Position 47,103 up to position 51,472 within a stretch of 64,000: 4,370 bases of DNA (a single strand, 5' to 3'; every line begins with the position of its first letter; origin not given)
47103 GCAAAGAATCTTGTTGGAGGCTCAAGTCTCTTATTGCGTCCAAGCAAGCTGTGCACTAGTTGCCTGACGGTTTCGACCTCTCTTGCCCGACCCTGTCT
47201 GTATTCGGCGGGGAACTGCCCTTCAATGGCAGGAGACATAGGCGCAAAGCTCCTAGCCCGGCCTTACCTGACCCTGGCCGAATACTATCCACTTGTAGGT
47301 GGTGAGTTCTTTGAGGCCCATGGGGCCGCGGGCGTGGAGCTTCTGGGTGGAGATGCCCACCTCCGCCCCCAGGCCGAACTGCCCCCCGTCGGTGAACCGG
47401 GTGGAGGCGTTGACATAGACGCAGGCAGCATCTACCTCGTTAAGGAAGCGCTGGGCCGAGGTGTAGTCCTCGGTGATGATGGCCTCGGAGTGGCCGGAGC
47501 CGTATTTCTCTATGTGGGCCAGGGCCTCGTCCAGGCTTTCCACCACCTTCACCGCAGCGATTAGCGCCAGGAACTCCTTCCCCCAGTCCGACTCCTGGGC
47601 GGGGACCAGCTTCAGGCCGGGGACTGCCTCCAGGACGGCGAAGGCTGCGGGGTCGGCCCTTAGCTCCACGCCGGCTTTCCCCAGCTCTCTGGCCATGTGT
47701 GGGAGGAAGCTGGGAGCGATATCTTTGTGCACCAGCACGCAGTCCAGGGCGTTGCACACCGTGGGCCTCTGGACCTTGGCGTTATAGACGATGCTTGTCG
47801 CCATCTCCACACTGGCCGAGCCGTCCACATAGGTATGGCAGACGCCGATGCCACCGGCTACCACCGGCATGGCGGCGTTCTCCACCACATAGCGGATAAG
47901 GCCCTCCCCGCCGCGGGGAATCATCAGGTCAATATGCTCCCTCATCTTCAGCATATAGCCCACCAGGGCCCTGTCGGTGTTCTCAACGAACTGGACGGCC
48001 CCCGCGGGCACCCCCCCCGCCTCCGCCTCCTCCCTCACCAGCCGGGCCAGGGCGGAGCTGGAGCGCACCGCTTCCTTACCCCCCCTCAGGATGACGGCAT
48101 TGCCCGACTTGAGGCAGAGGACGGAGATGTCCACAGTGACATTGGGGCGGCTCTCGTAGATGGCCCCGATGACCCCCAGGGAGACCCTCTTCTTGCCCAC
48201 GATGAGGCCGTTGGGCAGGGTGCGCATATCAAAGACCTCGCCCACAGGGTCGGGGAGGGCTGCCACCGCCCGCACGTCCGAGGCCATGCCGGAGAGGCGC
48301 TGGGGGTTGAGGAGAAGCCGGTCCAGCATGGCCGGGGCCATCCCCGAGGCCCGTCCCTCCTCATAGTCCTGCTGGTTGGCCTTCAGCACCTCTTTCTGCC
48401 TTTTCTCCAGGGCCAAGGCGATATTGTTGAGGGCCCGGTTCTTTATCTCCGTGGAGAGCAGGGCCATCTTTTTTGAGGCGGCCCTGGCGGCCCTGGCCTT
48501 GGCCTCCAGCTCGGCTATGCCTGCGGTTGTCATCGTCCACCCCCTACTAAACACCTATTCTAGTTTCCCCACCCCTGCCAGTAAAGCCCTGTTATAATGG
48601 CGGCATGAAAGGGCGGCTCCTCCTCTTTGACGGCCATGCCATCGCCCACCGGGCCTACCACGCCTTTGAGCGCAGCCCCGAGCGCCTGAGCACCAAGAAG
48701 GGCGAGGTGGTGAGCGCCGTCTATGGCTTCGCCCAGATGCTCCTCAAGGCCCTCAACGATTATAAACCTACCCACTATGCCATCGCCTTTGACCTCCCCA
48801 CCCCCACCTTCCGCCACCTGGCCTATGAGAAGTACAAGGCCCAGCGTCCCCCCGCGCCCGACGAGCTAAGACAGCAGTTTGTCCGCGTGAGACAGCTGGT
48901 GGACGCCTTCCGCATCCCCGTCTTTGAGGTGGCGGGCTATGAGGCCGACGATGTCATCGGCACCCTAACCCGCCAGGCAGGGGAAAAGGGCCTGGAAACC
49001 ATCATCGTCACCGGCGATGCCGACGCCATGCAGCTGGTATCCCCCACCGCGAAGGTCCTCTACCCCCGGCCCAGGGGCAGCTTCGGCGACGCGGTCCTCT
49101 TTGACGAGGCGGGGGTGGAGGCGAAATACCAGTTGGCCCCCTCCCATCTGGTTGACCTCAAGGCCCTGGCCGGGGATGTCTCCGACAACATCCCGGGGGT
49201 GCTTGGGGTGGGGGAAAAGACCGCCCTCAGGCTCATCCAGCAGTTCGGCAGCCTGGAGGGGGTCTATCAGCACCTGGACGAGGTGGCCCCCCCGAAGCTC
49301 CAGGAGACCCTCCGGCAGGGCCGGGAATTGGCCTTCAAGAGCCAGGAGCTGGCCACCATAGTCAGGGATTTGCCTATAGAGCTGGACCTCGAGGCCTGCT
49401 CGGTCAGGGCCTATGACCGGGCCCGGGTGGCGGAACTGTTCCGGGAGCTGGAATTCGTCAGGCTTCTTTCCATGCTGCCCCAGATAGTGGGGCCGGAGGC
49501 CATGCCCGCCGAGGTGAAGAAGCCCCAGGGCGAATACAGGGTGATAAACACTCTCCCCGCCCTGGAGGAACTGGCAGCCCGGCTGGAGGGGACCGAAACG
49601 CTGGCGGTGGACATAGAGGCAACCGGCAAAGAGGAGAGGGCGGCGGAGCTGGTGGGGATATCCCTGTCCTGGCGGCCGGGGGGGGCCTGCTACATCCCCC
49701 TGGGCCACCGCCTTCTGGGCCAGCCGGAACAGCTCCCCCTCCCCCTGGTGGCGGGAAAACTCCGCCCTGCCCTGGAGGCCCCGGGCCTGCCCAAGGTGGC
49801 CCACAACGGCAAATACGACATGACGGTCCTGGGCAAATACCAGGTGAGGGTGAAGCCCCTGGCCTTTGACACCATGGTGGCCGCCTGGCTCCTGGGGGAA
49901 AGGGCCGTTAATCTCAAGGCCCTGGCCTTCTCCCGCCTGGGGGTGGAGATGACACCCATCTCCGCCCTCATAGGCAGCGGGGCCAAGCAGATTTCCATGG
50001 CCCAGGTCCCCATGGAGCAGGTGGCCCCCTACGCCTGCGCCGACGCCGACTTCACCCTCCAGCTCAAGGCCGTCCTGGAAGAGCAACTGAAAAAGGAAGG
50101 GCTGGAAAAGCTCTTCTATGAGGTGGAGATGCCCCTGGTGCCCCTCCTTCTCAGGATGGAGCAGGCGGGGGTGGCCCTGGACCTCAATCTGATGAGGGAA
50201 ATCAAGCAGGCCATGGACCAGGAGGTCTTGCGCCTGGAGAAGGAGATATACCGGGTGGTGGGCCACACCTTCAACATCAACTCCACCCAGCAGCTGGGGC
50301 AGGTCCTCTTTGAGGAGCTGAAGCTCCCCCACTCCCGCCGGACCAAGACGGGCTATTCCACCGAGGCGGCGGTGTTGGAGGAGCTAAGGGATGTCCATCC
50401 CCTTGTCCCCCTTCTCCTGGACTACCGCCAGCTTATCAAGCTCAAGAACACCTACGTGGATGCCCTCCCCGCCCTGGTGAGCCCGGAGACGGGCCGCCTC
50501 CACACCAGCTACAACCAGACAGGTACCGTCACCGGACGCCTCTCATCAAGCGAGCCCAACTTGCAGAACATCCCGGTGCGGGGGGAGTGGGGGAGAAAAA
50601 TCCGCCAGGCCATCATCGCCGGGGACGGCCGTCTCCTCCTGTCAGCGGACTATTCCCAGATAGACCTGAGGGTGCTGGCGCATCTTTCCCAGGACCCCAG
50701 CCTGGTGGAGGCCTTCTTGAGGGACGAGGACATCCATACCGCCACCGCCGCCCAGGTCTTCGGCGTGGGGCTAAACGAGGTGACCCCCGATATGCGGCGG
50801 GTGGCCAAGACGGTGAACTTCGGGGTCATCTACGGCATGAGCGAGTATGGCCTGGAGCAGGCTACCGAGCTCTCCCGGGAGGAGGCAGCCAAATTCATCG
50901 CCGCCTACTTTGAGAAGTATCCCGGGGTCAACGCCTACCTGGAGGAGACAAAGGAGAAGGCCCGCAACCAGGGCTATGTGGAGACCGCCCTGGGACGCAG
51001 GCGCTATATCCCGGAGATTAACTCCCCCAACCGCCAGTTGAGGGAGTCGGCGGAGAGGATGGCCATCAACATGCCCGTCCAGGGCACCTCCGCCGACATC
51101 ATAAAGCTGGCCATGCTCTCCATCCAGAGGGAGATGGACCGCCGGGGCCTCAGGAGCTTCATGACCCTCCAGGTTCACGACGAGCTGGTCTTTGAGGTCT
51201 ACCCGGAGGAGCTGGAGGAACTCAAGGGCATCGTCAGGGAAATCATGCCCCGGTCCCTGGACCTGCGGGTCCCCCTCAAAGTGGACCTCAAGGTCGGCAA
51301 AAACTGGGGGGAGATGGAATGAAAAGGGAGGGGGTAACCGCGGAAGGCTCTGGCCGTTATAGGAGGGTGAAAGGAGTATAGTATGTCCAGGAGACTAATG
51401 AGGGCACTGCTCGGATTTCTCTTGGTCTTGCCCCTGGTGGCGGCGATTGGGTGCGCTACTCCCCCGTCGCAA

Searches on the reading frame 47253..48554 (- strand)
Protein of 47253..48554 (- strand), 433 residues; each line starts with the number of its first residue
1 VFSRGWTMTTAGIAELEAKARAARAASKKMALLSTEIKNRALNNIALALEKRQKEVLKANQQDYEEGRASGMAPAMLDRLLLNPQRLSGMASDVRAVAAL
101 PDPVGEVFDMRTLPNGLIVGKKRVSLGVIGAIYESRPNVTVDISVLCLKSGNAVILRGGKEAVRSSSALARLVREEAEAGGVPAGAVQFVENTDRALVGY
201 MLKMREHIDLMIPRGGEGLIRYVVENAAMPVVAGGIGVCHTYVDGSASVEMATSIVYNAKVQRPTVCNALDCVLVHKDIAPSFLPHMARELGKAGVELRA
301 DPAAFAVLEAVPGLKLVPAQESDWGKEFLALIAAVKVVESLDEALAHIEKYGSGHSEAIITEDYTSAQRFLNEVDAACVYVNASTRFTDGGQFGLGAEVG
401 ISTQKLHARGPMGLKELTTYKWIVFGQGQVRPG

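Call 27: search_protein_families(library=pfam, proteins=[window:47253-48554:-], max_evalue=0.00001)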
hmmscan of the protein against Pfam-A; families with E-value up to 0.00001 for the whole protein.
window:47253-48554:- (433 aa): 1 family
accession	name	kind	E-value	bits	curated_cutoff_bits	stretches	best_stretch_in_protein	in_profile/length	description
PF00171.27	Aldedh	-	5e-21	75.2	23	2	7-296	22-298/461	Aldehyde dehydrogenase family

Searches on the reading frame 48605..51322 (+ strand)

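Call 27: search_protein_families(library=pfam, proteins=[window:48605-51322:+], max_evalue=0.00001)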
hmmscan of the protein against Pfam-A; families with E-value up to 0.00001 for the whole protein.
window:48605-51322:+ (905 aa): 4 families
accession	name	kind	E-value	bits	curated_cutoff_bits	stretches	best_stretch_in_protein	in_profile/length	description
PF00476.26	DNA_pol_A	-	9.7e-164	545.3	34.3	1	529-903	3-381/381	DNA polymerase family A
PF02739.22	5_3_exonuc_N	-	1.1e-54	184.9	34.3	1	4-176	1-164/164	5'-3' exonuclease, N-terminal resolvase-like domain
PF01367.25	5_3_exonuc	-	3e-32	111.4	40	1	178-272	2-96/97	5'-3' exonuclease, C-terminal SAM fold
PF01612.26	DNA_pol_A_exo1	-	5.3e-25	88.7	23.6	1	311-495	1-172/173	3'-5' exonuclease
